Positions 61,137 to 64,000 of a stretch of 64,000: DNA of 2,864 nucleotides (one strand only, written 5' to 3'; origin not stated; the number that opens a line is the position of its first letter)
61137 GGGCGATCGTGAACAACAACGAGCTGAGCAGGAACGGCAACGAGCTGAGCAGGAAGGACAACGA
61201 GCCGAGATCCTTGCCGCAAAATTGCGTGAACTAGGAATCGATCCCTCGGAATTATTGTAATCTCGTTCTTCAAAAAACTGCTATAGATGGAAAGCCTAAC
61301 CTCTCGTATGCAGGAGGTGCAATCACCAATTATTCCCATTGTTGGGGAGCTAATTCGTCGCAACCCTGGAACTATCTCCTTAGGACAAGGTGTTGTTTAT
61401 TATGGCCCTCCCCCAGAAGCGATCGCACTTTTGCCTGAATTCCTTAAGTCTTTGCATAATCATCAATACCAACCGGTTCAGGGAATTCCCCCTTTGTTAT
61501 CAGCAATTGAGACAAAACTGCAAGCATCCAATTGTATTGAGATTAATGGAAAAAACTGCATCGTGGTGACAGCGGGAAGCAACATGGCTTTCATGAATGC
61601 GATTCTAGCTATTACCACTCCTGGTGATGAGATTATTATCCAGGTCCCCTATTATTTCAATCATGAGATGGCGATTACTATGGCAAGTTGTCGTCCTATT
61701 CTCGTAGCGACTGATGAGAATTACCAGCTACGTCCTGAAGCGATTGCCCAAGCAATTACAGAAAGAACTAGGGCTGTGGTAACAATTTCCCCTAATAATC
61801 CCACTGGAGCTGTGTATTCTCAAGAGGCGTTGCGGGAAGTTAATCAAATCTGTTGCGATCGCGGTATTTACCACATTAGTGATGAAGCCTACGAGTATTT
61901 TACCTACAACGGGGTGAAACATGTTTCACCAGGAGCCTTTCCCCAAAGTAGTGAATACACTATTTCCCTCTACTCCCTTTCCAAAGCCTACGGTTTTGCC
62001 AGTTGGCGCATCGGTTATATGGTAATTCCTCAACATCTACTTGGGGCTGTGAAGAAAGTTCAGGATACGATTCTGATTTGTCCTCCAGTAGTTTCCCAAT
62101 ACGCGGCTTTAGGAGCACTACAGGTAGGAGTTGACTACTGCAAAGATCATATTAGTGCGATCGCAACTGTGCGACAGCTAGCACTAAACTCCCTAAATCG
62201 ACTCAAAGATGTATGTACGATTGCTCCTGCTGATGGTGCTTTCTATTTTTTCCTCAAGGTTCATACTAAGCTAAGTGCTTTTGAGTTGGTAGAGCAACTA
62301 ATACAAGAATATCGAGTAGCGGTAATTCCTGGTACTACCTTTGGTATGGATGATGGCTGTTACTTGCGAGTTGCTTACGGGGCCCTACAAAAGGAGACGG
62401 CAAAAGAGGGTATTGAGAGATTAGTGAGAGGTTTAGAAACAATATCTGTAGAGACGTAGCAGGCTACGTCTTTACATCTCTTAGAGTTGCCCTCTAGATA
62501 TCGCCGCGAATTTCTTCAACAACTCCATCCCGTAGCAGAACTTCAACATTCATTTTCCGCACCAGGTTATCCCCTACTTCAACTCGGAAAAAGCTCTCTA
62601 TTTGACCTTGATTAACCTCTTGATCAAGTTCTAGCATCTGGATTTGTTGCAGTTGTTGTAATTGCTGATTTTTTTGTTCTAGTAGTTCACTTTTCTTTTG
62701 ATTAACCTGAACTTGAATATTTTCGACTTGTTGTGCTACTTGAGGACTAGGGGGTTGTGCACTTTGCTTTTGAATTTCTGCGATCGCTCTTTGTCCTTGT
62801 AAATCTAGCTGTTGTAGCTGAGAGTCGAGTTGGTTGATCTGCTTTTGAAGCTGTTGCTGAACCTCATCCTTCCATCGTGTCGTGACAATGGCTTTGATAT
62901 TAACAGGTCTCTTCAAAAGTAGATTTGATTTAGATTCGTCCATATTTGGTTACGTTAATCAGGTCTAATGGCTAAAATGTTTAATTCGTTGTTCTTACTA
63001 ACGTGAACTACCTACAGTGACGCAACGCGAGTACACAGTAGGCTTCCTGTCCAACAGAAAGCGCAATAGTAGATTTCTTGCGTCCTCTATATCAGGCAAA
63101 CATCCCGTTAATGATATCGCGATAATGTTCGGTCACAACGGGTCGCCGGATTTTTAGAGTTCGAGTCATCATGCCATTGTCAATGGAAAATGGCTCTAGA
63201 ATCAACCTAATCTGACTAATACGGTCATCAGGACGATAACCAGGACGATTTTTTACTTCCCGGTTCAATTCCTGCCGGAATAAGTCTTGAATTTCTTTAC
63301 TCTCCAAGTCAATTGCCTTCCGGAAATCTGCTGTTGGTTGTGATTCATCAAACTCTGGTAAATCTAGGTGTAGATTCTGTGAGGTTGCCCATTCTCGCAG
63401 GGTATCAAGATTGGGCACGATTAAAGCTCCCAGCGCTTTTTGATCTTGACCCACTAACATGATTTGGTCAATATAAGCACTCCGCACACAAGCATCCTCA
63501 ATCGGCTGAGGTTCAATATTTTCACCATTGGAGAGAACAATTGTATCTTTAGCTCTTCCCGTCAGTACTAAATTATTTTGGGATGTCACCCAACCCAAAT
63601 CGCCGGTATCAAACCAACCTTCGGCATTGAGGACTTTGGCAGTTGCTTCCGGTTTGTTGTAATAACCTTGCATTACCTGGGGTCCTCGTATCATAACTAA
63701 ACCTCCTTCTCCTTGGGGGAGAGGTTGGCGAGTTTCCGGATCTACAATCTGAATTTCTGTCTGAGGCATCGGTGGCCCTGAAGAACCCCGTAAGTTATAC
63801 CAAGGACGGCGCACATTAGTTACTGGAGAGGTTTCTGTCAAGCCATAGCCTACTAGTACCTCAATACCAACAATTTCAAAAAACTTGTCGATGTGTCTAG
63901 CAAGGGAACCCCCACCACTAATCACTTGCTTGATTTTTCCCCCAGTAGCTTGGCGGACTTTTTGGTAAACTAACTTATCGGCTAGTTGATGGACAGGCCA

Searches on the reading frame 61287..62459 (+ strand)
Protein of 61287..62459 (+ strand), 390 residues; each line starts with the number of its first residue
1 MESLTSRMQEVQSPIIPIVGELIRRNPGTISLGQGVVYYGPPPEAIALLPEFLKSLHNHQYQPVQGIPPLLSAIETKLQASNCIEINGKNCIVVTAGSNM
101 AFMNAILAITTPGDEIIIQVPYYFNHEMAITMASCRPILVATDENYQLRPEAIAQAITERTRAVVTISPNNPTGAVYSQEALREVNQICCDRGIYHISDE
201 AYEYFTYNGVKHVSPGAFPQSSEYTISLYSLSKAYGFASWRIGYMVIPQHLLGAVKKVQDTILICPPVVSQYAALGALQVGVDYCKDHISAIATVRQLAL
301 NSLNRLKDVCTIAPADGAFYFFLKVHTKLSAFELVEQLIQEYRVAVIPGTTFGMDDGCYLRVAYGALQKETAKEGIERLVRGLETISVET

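Call 80: search_protein_families(library=pfam, proteins=[window:61287-62459:+], max_evalue=0.00001)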
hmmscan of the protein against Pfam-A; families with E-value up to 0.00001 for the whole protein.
window:61287-62459:+ (390 aa): 4 families
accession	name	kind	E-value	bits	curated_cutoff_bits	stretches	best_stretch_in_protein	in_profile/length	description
PF00155.27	Aminotran_1_2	-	2.7e-53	181.9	19.7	1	30-379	4-361/361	Aminotransferase class I and II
PF01041.23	DegT_DnrJ_EryC1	-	4.7e-08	33.1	19.8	1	88-201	39-147/360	DegT/DnrJ/EryC1/StrS aminotransferase family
PF01212.27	Beta_elim_lyase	-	4.2e-06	26.7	27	1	83-200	41-169/288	Beta-eliminating lyase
PF01053.26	Cys_Met_Meta_PP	-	6.6e-06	25.4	27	1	87-179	66-156/381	Cys/Met metabolism PLP-dependent enzyme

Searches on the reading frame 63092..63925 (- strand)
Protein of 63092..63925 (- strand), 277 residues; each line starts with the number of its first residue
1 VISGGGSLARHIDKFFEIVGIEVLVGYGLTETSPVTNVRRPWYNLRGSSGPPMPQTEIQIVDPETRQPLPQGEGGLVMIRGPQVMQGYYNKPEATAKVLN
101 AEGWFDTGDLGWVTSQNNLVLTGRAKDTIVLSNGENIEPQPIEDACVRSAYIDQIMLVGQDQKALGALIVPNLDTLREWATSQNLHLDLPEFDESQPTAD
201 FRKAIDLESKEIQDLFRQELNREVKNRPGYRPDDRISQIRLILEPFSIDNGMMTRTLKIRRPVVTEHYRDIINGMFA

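Call 80: search_protein_families(library=pfam, proteins=[window:63092-63925:-], max_evalue=0.00001)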
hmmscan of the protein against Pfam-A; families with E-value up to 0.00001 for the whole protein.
window:63092-63925:- (277 aa): 2 families
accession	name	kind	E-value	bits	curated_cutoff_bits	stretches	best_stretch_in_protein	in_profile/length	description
PF00501.34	AMP-binding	-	2.3e-22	79.8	29.9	1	1-89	291-384/384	AMP-binding enzyme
PF23562.2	AMP-binding_C_3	-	2.5e-10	41.3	20.8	1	127-173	2-49/124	AMP-binding enzyme C-terminal domain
